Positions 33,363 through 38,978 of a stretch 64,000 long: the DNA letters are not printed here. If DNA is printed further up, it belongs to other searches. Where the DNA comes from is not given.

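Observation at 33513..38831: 1772-aa protein: beta-rich N-terminal domain, about 600-aa coiled coil, single C-terminal MoxR/AAA_5-like ATPase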

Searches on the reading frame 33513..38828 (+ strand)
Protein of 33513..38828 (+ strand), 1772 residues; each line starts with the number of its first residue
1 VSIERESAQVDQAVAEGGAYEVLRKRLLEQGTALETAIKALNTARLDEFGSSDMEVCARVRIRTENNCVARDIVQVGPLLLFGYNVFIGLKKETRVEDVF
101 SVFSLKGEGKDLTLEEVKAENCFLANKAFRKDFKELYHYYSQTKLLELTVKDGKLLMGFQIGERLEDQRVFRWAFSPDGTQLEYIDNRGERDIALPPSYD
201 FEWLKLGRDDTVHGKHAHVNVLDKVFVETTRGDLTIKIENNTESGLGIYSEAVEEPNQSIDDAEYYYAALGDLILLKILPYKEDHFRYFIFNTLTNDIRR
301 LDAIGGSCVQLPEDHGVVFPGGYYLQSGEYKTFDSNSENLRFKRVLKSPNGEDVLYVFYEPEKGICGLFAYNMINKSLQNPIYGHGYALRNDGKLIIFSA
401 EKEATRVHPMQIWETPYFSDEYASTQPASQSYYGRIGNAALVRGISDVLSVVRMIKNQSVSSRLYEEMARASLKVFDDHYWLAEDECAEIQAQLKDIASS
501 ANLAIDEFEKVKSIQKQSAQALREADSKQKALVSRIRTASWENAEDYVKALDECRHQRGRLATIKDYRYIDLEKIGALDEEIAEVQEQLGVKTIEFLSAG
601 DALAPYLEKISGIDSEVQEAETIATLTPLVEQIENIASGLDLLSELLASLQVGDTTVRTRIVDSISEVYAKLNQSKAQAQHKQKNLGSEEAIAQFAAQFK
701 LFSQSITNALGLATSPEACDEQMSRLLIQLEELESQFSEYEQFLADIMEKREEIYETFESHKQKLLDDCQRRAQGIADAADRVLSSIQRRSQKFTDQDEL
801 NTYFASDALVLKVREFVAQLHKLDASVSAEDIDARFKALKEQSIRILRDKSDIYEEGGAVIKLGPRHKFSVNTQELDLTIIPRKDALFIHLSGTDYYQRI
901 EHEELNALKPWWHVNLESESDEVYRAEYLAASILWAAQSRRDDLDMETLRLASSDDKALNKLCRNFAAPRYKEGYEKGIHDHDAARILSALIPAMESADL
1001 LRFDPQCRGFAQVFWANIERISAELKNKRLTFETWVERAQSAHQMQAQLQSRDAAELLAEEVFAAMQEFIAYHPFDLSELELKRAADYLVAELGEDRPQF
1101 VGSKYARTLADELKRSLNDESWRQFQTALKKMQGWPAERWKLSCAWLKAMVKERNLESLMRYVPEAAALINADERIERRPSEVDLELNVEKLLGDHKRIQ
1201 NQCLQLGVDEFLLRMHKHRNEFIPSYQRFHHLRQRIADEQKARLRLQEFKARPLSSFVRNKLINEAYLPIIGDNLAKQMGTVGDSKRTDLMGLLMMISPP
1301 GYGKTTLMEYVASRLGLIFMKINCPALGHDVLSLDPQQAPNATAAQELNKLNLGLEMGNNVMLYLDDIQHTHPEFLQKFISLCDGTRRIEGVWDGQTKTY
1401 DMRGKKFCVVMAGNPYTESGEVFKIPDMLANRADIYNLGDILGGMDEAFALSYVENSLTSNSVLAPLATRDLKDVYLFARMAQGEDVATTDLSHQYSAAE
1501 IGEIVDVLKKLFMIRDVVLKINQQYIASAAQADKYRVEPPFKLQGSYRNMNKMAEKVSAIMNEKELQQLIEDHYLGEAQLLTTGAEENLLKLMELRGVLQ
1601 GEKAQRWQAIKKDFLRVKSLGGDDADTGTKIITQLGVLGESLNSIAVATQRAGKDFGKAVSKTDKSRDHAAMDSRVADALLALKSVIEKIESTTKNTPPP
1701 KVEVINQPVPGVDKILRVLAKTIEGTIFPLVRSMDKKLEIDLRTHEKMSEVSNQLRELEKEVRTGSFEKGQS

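Call 3: search_protein_families(library=pfam, proteins=[window:33513-38828:+], max_evalue=1)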
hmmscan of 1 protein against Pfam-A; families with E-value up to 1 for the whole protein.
window:33513-38828:+ (1772 aa): 8 families
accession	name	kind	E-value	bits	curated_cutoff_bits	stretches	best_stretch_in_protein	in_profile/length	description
PF12458.13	DUF3686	-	4.3e-198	658.8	25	1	34-480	2-448/448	ATPase involved in DNA repair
PF25472.1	DUF7902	-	6.6e-28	97.2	26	1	601-684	1-84/85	Domain of unknown function (DUF7902)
PF00004.35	AAA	-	1.8e-05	25.7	21.2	1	1295-1372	2-70/131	ATPase family associated with various cellular activities (AAA)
PF07728.20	AAA_5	-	2.8e-05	24.6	22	1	1294-1421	2-127/139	AAA domain (dynein-related subfamily)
PF13401.12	AAA_22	-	3.5e-05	24.6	27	1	1292-1385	6-110/130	AAA domain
PF02188.22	GoLoco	-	0.014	15.3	25.1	1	155-170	6-20/22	GoLoco motif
PF05496.18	RuvB_N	-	0.021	15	27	1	1285-1328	27-70/159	Holliday junction DNA helicase RuvB P-loop domain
PF05635.17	23S_rRNA_IVP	-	0.09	13.4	33.8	0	458-514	40-96/106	23S rRNA-intervening sequence protein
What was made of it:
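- On Pfam DUF3686/DUF7902/AAA family ('DNA repair ATPase'): E=4.3e-198, 658.8 bits against a cutoff of 25, profile positions 2-448 of 448 (call 3)
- On AAA+ superfamily: AAA 25.7 bits (cutoff 21.2) and AAA_5 24.6 bits (cutoff 22) (call 3).
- On SMC/Rad50-like ATPases: No SMC or ABC Pfam match (call 3).
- Family and architecture: DUF3686 E=4e-198, DUF7902 E=7e-28, and AAA/AAA_5 above their cutoffs (call 3). No DNA-binding or nuclease domain was detected (call 3).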

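Call 4: search_protein_families(library=padloc, proteins=[window:33513-38828:+], max_evalue=0.01)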
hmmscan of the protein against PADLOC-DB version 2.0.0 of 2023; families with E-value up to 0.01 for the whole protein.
window:33513-38828:+ (1772 aa): 1 family
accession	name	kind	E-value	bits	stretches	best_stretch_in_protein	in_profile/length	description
PDLC04232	IetA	-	0.0041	14.6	0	1294-1322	119-147/330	-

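Call 6: search_protein_families(library=ncbifam, proteins=[window:33513-38828:+], max_evalue=0.01)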
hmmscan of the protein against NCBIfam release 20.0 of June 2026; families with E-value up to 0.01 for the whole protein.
window:33513-38828:+ (1772 aa): 1 family
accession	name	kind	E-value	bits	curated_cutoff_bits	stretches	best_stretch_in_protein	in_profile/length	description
NF003069.1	PRK03992.1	subfamily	0.008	15.4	500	0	515-589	71-147/379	proteasome-activating nucleotidase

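Call 8: search_solved_structures(query=window:33513-38828:+, max_evalue=1, show_alignments=2)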
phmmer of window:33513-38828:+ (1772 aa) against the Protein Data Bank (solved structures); distinct sequences matched with E-value up to 1: 3.
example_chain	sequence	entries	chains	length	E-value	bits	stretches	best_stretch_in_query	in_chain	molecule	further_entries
9dx3_A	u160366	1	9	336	0.71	10.1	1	1286-1327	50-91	Holliday junction branch migration complex subunit RuvB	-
9dx4_A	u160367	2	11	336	0.76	10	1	1286-1327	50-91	Holliday junction branch migration complex subunit RuvB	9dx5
7swl_A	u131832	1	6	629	0.82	9.9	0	1260-1327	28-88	Rix7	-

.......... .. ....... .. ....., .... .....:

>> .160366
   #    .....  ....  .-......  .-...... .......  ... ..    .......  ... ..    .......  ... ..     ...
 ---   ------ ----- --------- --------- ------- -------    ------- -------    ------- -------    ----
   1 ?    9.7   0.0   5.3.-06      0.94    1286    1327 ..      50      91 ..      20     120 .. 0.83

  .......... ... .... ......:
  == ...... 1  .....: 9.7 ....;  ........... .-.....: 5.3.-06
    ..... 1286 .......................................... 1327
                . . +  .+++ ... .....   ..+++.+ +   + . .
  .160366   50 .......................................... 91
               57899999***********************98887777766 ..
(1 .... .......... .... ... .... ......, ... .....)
